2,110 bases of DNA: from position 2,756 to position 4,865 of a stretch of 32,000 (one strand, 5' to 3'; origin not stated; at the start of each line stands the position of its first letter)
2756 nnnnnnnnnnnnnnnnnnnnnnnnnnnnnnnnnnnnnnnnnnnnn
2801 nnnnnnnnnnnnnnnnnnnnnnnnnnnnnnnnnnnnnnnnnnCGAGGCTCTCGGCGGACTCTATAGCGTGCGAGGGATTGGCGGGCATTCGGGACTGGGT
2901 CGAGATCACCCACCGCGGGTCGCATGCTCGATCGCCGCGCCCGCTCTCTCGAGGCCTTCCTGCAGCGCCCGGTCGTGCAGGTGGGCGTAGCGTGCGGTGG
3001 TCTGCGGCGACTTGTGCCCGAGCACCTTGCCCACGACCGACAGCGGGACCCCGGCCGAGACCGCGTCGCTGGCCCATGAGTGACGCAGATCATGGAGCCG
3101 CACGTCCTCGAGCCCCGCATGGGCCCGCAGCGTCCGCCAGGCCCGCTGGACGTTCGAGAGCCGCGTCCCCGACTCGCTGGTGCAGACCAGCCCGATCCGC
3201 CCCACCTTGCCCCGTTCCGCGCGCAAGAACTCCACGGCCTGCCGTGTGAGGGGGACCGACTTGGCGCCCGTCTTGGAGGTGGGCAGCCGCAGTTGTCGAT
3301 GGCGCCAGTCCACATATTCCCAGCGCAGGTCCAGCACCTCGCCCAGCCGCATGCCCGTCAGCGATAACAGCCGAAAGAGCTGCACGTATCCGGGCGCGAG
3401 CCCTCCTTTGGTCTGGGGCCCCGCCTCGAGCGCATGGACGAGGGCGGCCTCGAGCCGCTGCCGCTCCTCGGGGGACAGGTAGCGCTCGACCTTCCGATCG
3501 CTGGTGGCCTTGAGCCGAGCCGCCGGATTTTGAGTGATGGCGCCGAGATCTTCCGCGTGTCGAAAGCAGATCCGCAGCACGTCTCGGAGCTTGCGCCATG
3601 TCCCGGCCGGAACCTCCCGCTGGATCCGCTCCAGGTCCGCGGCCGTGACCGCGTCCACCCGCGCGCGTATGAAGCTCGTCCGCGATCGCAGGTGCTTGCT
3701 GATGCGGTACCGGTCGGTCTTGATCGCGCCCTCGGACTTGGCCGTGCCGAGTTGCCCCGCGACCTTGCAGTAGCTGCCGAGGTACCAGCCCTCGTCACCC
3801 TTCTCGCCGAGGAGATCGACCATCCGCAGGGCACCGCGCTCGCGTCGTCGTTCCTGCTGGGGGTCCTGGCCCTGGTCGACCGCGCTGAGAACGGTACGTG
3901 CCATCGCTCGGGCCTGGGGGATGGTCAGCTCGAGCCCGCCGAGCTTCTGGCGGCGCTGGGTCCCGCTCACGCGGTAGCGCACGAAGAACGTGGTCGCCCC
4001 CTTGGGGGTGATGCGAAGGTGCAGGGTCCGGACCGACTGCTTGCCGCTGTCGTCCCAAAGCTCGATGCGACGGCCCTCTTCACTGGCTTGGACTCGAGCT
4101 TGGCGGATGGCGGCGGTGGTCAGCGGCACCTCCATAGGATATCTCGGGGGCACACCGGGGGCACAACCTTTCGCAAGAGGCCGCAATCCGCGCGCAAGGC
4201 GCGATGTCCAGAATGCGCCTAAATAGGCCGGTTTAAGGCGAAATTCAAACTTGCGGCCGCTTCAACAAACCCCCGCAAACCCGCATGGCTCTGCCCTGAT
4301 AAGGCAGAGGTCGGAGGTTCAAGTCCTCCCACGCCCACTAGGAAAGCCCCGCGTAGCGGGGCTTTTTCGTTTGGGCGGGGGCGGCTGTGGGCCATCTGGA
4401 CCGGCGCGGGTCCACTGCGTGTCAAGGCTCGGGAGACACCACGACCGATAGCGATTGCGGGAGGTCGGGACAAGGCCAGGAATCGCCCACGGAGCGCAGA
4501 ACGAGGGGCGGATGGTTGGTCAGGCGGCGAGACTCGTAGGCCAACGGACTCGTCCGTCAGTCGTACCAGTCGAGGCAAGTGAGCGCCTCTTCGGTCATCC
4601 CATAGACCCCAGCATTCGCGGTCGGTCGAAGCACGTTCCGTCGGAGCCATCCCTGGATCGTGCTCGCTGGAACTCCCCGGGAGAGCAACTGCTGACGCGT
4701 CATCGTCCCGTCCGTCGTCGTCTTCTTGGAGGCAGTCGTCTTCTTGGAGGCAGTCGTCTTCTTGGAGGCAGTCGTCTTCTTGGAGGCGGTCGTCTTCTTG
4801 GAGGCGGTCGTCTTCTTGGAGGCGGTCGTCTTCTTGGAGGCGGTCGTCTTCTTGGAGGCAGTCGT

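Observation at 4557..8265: Translationally coupled SNF2 helicase + SWIM zinc-finger pair immediately outside the island junction: candidate uncharacterised two-gene DNA-targeting module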

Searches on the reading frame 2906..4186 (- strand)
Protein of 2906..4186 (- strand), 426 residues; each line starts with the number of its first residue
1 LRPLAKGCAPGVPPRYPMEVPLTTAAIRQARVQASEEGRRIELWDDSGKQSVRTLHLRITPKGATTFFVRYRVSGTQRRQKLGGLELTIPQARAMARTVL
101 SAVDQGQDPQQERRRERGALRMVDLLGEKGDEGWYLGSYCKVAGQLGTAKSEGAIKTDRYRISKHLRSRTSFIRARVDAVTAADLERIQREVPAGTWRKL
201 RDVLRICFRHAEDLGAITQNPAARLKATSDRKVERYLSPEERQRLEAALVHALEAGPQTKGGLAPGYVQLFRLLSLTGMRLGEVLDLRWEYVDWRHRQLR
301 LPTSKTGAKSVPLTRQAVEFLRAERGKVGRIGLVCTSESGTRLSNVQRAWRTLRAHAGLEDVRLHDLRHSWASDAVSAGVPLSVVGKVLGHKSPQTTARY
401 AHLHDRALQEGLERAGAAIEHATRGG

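Call 10: search_protein_families(library=pfam, proteins=[window:2906-4186:-], max_evalue=0.01)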
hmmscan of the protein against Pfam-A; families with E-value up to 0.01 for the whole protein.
window:2906-4186:- (426 aa): 2 families
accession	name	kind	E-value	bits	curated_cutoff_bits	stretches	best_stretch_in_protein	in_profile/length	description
PF00589.27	Phage_integrase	-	4.9e-26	92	27.1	1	270-405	27-170/172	Phage integrase family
PF13356.12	Arm-DNA-bind_3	-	1.2e-13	51.5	27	1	22-116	1-83/83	Arm DNA-binding domain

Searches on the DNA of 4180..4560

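Call 53: search_rna_families(source=window, start=4180, end=4560, threshold=evalue, max_evalue=10, show_alignments=2)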
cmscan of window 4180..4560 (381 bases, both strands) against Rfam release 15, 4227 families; matches with E-value up to 10: 22.
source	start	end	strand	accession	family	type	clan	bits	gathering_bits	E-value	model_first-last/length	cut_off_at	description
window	4344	4425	-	RF02236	asX2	Gene; sRNA;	-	28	70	0.0015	1-87/87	no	Xanthomonas sRNA asX2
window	4275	4329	+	RF00005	tRNA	Gene; tRNA;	CL00001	26.9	29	0.0013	10-63/71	no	tRNA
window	4306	4339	-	RF02194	HPnc0260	Gene; antisense;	-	23.9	59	3.7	119-152/156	no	Bacterial antisense RNA HPnc0260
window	4340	4368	+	RF01791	F6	Gene; sRNA;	-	21.1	46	0.21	1-57/57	no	F6 TB sRNA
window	4271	4465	+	RF02215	ZNFX1-AS1_1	Gene; lncRNA;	-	19.5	70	3.9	1-198/198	no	ZNFX1 antisense RNA 1 conserved region 1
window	4311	4364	+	RF02236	asX2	Gene; sRNA;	-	18.7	70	0.24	1-87/87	no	Xanthomonas sRNA asX2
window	4282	4372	+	RF01772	rnk_pseudo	Cis-reg; leader;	-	17.9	55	1.2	1-108/108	no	Pseudomonas rnk leader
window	4286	4370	+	RF00106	RNAI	Gene; antisense;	-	17.2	47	0.74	1-102/102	no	RNAI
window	4323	4385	+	RF03937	mir-9456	Gene; miRNA;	-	17.2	80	1.2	1-68/68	no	mir-9456 microRNA precursor family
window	4307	4371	+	RF01859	Phe_leader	Cis-reg; leader;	-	16.8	55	2.9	1-125/125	no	Phenylalanine leader peptide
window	4283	4336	-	RF04354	Plastid-ycf2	Cis-reg;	-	16.6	65.7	1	1-75/75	no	Plastid-ycf2 5UTR RNA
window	4340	4368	-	RF01791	F6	Gene; sRNA;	-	16.6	46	2.6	1-57/57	no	F6 TB sRNA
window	4208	4275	-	RF03774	mir-2110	Gene; miRNA;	-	16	90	3.8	1-75/75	no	mir-2110 microRNA precursor family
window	4396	4515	-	RF02203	WT1-AS_1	Gene; lncRNA;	-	15.9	40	7.9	1-109/109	no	WT1 antisense RNA conserved region 1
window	4343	4391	-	RF01393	isrJ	Gene; sRNA;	-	15.6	37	2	1-75/75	no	isrJ Hfq binding RNA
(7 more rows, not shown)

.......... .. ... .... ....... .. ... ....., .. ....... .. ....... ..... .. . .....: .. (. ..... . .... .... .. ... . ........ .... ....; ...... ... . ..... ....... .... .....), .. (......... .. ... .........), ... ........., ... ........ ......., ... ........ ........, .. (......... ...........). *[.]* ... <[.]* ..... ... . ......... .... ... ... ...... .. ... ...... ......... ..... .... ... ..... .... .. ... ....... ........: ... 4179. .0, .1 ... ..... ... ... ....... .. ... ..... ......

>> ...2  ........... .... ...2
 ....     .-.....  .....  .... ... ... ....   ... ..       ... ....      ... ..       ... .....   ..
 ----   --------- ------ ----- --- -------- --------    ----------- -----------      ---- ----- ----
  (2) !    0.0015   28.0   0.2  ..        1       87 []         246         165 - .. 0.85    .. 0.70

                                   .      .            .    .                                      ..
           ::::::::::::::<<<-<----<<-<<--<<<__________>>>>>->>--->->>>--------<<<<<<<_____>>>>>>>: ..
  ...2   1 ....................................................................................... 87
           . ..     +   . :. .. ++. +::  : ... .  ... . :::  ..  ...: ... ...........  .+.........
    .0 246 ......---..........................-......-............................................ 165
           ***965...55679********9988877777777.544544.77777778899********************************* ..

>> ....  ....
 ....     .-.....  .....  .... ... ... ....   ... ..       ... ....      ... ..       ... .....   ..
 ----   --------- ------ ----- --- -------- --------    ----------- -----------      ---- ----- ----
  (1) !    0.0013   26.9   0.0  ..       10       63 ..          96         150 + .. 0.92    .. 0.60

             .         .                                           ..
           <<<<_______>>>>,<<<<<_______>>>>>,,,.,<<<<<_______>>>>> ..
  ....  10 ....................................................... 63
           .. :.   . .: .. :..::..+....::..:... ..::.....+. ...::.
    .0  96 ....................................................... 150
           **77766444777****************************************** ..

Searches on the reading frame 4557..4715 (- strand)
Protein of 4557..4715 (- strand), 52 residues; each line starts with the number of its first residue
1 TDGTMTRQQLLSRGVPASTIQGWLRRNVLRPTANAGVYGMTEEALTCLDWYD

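Call 64: search_protein_families(library=pfam, proteins=[window:4557-4715:-], max_evalue=1)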
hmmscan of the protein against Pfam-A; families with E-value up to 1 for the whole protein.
window:4557-4715:- (52 aa): 1 family
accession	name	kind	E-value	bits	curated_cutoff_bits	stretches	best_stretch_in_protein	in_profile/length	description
PF13411.12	MerR_1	-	0.012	16.2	21.6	1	14-38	11-35/69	MerR HTH family regulatory protein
